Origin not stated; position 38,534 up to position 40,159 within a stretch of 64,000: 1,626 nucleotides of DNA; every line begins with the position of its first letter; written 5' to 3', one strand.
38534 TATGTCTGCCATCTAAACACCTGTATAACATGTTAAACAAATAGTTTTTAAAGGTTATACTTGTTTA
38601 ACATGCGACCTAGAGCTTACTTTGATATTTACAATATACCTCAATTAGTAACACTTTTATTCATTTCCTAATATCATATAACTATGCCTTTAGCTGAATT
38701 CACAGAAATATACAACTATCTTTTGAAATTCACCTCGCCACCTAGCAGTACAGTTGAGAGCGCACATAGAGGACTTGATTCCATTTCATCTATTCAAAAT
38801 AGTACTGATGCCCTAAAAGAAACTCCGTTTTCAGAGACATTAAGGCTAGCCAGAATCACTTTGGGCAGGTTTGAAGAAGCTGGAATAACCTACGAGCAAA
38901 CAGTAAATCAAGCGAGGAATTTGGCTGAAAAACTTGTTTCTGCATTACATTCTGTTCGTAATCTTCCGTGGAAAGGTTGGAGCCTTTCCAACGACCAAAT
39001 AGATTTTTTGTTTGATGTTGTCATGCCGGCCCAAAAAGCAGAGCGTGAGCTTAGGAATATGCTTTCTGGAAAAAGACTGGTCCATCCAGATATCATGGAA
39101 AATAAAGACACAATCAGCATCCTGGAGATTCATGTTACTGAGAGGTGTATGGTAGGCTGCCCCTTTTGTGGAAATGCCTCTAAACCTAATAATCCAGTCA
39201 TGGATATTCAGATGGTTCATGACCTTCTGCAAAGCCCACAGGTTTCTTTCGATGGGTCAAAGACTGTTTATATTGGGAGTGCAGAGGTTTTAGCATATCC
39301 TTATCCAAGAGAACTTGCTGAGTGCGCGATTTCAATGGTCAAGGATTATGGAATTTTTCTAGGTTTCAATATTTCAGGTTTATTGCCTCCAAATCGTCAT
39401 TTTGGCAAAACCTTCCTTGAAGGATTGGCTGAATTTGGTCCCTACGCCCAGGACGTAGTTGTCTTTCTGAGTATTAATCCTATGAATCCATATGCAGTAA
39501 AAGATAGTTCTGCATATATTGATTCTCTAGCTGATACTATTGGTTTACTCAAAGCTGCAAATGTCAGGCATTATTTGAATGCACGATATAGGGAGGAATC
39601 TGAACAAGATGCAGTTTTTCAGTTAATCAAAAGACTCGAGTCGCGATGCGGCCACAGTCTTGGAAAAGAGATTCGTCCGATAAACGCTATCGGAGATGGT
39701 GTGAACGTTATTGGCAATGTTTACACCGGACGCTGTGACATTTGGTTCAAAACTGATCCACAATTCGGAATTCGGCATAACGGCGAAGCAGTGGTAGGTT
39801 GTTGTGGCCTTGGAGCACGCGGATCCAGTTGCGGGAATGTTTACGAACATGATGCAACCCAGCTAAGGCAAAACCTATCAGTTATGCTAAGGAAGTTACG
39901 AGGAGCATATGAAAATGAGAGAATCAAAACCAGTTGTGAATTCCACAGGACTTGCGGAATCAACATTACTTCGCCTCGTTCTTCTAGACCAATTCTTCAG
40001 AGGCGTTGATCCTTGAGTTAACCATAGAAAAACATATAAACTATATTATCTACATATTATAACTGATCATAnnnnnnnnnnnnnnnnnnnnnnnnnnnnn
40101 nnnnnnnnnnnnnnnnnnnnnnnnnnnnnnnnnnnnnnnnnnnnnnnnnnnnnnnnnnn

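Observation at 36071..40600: Accessory island: inverted-repeat boundary, Cys-rich protein, two VapBC pairs, and a radical-SAM/SPASM enzyme with an unknown partner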

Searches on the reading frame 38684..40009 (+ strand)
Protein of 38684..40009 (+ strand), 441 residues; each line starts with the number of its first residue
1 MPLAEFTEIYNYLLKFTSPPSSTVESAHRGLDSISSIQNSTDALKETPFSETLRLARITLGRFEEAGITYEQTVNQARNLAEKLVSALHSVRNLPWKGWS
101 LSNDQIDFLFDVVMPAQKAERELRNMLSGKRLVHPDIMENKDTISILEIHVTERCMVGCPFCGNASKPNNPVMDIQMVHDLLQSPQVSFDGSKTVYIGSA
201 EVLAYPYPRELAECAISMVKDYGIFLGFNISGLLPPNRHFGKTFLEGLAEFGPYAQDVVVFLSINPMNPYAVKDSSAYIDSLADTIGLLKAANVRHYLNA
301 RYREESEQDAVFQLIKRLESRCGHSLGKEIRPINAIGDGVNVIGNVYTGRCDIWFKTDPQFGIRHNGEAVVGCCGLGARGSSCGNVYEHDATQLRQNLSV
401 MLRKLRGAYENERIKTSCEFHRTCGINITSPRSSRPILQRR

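Call 3: search_protein_families(library=pfam, proteins=[window:38684-40009:+], max_evalue=0.1)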
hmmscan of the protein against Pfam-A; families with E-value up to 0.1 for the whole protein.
window:38684-40009:+ (441 aa): 1 family
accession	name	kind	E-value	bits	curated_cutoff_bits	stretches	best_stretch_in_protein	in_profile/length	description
PF04055.27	Radical_SAM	-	3.2e-06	27.9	29.5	1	150-276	2-120/166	Radical SAM superfamily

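Call 4: search_protein_families(library=ncbifam, proteins=[window:38684-40009:+], max_evalue=0.1)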
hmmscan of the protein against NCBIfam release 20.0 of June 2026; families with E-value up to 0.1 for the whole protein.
window:38684-40009:+ (441 aa): 2 families
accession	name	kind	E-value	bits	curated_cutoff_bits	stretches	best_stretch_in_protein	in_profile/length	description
NF045724.1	ferredox_TmcB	equivalog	0.016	13.8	735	1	113-162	65-114/430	electron transfer complex ferredoxin TmcB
NF052473.1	rSAM_FlmE_OhkG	exception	0.056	12.1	500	1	138-180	92-133/481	FlmE/OhkG family radical SAM/SPASM peptide maturase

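Call 5: find_homologous_proteins(query=window:38684-40009:+)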
Query window:38684-40009:+ (441 aa): 1 proteins with E <= 0.001 among 5716 candidates.
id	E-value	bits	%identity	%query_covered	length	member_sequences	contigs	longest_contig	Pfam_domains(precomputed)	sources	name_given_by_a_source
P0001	0.0e+0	1013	100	100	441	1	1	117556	PF04055.28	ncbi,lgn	ncbi:MAG: radical SAM protein [Candidatus Micrarchaeota archaeon]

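Call 6: search_solved_structures(query=window:38684-40009:+, max_evalue=10)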
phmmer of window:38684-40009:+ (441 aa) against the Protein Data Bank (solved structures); distinct sequences matched with E-value up to 10: 5.
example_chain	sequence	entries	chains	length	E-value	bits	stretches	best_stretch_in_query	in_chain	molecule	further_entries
5a7d_B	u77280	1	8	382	0.33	13.1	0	38-93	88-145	PINS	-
4a1s_A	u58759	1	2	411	0.41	12.8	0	38-92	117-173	PARTNER OF INSCUTEABLE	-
9v44_B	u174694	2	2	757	0.78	11.9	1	31-138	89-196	RNA-directed RNA polymerase catalytic subunit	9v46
6qnw_B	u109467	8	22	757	1.5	11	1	31-138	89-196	RNA-directed RNA polymerase catalytic subunit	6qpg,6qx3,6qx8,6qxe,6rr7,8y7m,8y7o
9rvy_A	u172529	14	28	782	2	10.5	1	42-132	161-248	Protein bicaudal D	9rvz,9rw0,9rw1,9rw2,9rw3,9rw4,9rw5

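Call 16: predict_structure(protein=window:38684-40009:+)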
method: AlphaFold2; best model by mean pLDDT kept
length: 441 residues; sequences in the alignment: 1
mean_pLDDT: 47.9   pTM: 0.38
mean pLDDT of the five models: 47.9, 40.7, 39.0, 37.5, 34.7
residues with pLDDT >= 90: 0; 70-90: 66; 50-70: 141; < 50: 234
segments of 3 or more residues with pLDDT < 50: 90-204, 329-441
pLDDT, mean of each block of 10 residues (from residue 1): 59 58 67 79 66 69 64 57 57 40 41 37 34 25 27 28 28 36 36 38 56 63 53 55 74 66 62 68 78 69 55 73 66 29 24 24 24 24 27 40 42 32 30 32 28
secondary structure, 60 per line:
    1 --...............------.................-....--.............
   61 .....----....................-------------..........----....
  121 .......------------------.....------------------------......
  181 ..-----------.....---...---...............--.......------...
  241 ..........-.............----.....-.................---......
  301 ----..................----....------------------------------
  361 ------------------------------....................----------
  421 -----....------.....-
elements in order: H3-17 H24-40 H42-45 H48-65 H70-89 H103-112 H117-127 E146-150 H175-182 E194-198 H208-222 E225-231 H238-250 H252-257 E258-264 H269-273 H275-291 E295-300 H305-322 H391-410 E426-429 E436-440

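Call 17: search_protein_representatives(protein=window:38684-40009:+)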
Query: 441 residues. Proteins with E-value up to 0.001 (for the whole library): 42; up to 1e-10: 35; up to 1e-30: 6. The best 42 are listed.
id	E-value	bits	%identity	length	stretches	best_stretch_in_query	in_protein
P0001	0.0e+00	1012.7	100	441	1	1-441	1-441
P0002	7.6e-40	153.6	31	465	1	57-438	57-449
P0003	1.7e-39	152.5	35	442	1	110-440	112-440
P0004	5.8e-39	150.7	35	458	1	145-440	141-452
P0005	4.3e-36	141.3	29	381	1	119-439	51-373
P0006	2.7e-33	132.0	35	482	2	103-302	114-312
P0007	8.7e-29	117.2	31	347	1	142-440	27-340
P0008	7.1e-28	114.2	29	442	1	108-441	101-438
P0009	4.7e-26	108.2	33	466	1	143-438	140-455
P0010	1.0e-25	107.1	28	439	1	120-441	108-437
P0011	1.3e-24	103.5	29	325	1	143-439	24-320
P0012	1.0e-23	100.5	31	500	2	141-319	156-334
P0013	1.5e-22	96.6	29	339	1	144-441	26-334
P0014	2.7e-22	95.8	30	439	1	119-396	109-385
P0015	4.0e-22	95.2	29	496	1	142-440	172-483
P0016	1.1e-21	93.9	31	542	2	144-338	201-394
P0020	5.1e-20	88.3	28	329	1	139-433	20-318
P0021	6.7e-19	84.6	27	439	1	119-439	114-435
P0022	1.1e-18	83.9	29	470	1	117-399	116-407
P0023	1.8e-18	83.2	29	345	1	138-440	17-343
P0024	3.0e-18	82.5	27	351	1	142-441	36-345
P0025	3.1e-18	82.4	27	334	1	142-441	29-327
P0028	4.8e-17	78.5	25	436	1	138-441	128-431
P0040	2.6e-08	49.7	21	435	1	144-429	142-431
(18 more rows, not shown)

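Call 20: find_homologous_proteins(query=A1, max_evalue=0.001)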
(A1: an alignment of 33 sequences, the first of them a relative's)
Query A1 (33 sequences) (441 aa, profile of the alignment): 3 proteins with E <= 0.001 among 8000 candidates.
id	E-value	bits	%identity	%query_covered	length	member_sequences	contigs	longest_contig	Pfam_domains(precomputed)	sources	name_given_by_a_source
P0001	5.5e-102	360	100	100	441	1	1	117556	PF04055.28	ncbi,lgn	ncbi:MAG: radical SAM protein [Candidatus Micrarchaeota archaeon]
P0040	4.7e-101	357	22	66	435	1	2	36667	PF04055.28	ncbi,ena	-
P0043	2.1e-7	48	33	10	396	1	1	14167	PF13186.12,PF04055.28,PF13353.12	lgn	-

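Call 21: find_encoding_contigs(protein=P0040, flank=8000, max_places=4)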
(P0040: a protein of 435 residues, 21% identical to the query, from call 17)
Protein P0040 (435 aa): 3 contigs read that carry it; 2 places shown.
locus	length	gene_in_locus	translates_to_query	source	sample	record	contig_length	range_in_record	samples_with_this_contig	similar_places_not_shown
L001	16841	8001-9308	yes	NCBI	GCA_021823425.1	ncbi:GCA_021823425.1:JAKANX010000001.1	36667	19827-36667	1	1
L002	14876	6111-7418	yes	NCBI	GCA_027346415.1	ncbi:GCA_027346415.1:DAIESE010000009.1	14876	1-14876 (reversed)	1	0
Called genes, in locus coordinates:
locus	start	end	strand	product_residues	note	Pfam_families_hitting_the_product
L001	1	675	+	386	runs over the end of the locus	PF13439:Glyco_transf_4 (faint), PF20706:GT4-conflict (weak), PF00534:Glycos_transf_1, PF13692:Glyco_trans_1_4, PF13524:Glyco_trans_1_2 (weak)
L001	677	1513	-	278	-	PF01073:3Beta_HSD, PF01370:Epimerase, PF02719:Polysacc_synt_2, PF04321:RmlD_sub_bind, PF07993:NAD_binding_4, PF16363:GDP_Man_Dehyd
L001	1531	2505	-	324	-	PF01370:Epimerase, PF04321:RmlD_sub_bind (weak), PF16363:GDP_Man_Dehyd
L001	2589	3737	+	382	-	PF13439:Glyco_transf_4 (weak), PF20706:GT4-conflict (weak), PF00534:Glycos_transf_1, PF13692:Glyco_trans_1_4, PF13524:Glyco_trans_1_2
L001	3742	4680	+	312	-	PF02353:CMAS (weak), PF13489:Methyltransf_23, PF08003:Methyltransf_9 (weak), PF08241:Methyltransf_11, PF08242:Methyltransf_12, PF13649:Methyltransf_25, PF13847:Methyltransf_31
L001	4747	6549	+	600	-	PF02934:GatB_N, PF02938:GAD, PF02637:GatB_Yqey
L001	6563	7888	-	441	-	PF00206:Lyase_1, PF08328:ASL_C (weak), PF10397:ADSL_C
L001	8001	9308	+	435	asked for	PF04055:Radical_SAM (faint)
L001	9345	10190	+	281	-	-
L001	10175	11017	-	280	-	-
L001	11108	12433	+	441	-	PF18195:GatD_N, PF00710:Asparaginase, PF17763:Asparaginase_C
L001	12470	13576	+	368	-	-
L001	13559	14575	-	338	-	PF09376:NurA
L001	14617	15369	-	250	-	PF12706:Lactamase_B_2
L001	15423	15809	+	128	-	PF01981:PTH2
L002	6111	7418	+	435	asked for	PF04055:Radical_SAM (faint)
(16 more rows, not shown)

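Call 22: find_encoding_contigs(protein=P0002, flank=8000, max_places=4)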
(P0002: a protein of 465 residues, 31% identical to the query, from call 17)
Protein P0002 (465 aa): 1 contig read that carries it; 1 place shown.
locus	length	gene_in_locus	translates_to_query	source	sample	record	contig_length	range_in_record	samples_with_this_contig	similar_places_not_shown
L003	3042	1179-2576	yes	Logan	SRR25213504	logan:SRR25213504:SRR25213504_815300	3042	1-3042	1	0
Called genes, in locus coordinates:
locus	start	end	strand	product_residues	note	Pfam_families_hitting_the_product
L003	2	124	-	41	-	?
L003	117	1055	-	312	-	PF00005:ABC_tran, PF13304:AAA_21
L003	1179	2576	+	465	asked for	PF04055:Radical_SAM (weak)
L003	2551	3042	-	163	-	?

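Call 26: find_encoding_contigs(protein=P0003, flank=8000, max_places=3)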
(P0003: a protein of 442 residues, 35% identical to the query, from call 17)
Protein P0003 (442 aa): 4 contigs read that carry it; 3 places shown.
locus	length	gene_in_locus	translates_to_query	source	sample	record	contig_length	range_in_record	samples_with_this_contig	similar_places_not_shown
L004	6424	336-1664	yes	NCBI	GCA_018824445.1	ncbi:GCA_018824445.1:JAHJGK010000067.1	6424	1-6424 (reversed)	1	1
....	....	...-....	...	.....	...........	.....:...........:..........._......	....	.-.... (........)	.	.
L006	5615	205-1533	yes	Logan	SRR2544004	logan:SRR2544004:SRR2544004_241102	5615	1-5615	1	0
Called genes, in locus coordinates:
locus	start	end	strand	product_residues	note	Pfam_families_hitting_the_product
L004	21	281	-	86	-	-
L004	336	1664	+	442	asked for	-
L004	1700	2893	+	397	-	-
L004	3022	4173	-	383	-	PF00465:Fe-ADH, PF13685:Fe-ADH_2, PF25137:ADH_Fe_C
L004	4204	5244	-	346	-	PF01154:HMG_CoA_synt_N (weak), PF08541:ACP_syn_III_C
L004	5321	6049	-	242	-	-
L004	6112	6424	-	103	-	?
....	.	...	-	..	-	?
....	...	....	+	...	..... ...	-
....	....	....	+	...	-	-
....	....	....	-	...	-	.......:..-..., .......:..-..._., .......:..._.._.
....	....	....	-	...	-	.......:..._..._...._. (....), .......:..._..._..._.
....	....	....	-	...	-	-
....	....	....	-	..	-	?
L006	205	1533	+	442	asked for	-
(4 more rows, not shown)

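Call 27: find_encoding_contigs(protein=P0004, flank=8000, max_places=3)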
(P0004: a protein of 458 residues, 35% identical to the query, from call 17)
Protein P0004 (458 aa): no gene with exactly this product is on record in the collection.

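Call 28: search_protein_families(library=pfam, alignment_id=A1, max_evalue=0.01)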
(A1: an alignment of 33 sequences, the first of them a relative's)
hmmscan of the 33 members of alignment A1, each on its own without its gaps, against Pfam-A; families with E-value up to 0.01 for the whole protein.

A. member 1, P0001 (441 aa): 1 family
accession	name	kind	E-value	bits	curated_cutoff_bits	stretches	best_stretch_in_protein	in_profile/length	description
PF04055.27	Radical_SAM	-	3.2e-06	27.9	29.5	1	150-276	2-120/166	Radical SAM superfamily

B. families by the number of members that match (of 33 scanned): 1 family
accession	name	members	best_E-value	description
PF04055.27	Radical_SAM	22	1.1e-12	Radical SAM superfamily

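Call 29: search_protein_families(library=ncbifam, alignment_id=A1, max_evalue=0.01)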
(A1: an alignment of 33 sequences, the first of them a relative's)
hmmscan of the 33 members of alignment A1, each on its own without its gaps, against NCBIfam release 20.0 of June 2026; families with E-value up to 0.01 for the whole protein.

A. member 1, P0001 (441 aa): 0 families

B. families by the number of members that match (of 33 scanned): 24 families
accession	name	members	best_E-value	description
NF001199.0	PRK00164.2-1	5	1.1e-06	GTP 3',8-cyclase MoaA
TIGR02668.1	moaA_archaeal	3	1.1e-06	GTP 3',8-cyclase MoaA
TIGR04133.1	rSAM_w_lipo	2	7.8e-09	TIGR04133 family radical SAM/SPASM protein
TIGR02495.1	NrdG2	2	1.6e-05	anaerobic ribonucleoside-triphosphate reductase activating protein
TIGR04321.1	spiroSPASM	2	6.4e-05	spiro-SPASM protein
NF049973.1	radical_Rv1681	2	7e-05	Rv1681 family radical SAM protein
TIGR04078.1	rSAM_yydG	2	0.00012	YydG family radical SAM peptide epimerase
NF038283.1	viperin_w_prok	2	0.00032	viperin family antiviral radical SAM protein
NF045702.1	rSAM_GDGT_ether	2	0.001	tetraether lipid synthase Tes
NF050035.1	rSAM_WgK_link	2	0.0011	radical SAM/SPASM peptide maturase WgkB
TIGR02666.1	moaA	2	0.0012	GTP 3',8-cyclase MoaA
TIGR03963.1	rSAM_QueE_Clost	2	0.0032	putative 7-carboxy-7-deazaguanine synthase QueE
TIGR04317.1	W_rSAM_matur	1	7.7e-08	tungsten cofactor oxidoreductase radical SAM maturase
NF041300.1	rSAM_mat_DarW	1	0.00035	radical SAM/SPASM peptide maturase DarW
TIGR02109.1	PQQ_syn_pqqE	1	0.00073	pyrroloquinoline quinone biosynthesis protein PqqE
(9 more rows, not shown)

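Call 31: find_encoding_contigs(protein=P0008, flank=8000, max_places=3)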
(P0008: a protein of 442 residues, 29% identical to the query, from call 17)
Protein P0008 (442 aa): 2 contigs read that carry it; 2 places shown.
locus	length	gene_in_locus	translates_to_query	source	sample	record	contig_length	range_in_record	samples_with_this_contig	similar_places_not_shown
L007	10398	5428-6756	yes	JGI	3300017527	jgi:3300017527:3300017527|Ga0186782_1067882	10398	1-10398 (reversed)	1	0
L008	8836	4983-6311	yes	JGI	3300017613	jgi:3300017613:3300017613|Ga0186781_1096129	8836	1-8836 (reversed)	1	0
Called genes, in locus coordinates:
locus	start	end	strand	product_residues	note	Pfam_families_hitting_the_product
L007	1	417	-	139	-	?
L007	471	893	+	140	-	PF03479:PCC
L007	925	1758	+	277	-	PF05707:Zot (weak)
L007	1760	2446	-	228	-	PF04545:Sigma70_r4 (faint), PF03118:RNA_pol_A_CTD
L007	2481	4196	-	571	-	PF13176:TPR_7 (faint)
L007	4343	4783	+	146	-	PF12840:HTH_20 (weak), PF13404:HTH_AsnC-type, PF13412:HTH_24, PF08279:HTH_11 (weak), PF01037:AsnC_trans_reg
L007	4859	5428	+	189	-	-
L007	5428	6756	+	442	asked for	PF04055:Radical_SAM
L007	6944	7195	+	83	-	PF04010:DUF357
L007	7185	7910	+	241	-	PF00398:RrnaAD, PF13649:Methyltransf_25 (weak)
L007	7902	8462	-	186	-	PF01871:AMMECR1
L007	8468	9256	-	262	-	PF01875:Memo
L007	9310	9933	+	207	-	-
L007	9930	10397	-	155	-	?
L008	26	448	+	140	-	PF03479:PCC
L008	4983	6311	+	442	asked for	PF04055:Radical_SAM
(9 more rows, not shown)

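Call 32: find_encoding_contigs(protein=P0006, flank=8000, max_places=3)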
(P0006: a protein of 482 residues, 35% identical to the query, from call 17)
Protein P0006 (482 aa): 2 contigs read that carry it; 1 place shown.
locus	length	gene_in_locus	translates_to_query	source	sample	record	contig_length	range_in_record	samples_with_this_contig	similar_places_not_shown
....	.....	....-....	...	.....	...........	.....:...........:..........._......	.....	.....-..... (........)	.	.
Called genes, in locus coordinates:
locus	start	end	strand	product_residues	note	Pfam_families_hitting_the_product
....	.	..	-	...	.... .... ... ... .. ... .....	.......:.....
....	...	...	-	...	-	-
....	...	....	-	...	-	-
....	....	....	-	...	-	-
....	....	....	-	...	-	-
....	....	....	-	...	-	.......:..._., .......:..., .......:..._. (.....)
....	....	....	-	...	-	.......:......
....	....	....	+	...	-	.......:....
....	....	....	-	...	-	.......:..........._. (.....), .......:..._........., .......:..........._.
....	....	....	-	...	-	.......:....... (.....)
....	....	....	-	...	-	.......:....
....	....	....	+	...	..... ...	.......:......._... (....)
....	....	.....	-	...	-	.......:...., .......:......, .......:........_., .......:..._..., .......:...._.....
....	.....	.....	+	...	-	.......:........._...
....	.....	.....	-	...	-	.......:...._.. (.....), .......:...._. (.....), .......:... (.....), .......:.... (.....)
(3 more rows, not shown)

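Call 33: find_encoding_contigs(protein=P0010, flank=8000, max_places=3)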
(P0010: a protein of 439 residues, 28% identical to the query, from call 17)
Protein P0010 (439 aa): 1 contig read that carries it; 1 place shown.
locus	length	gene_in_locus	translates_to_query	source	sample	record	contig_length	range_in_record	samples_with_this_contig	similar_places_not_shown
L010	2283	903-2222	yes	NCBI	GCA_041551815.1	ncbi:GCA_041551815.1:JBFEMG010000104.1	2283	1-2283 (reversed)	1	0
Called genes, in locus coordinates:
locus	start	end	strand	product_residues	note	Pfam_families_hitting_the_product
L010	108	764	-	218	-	PF00398:RrnaAD (weak)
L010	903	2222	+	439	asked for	PF04055:Radical_SAM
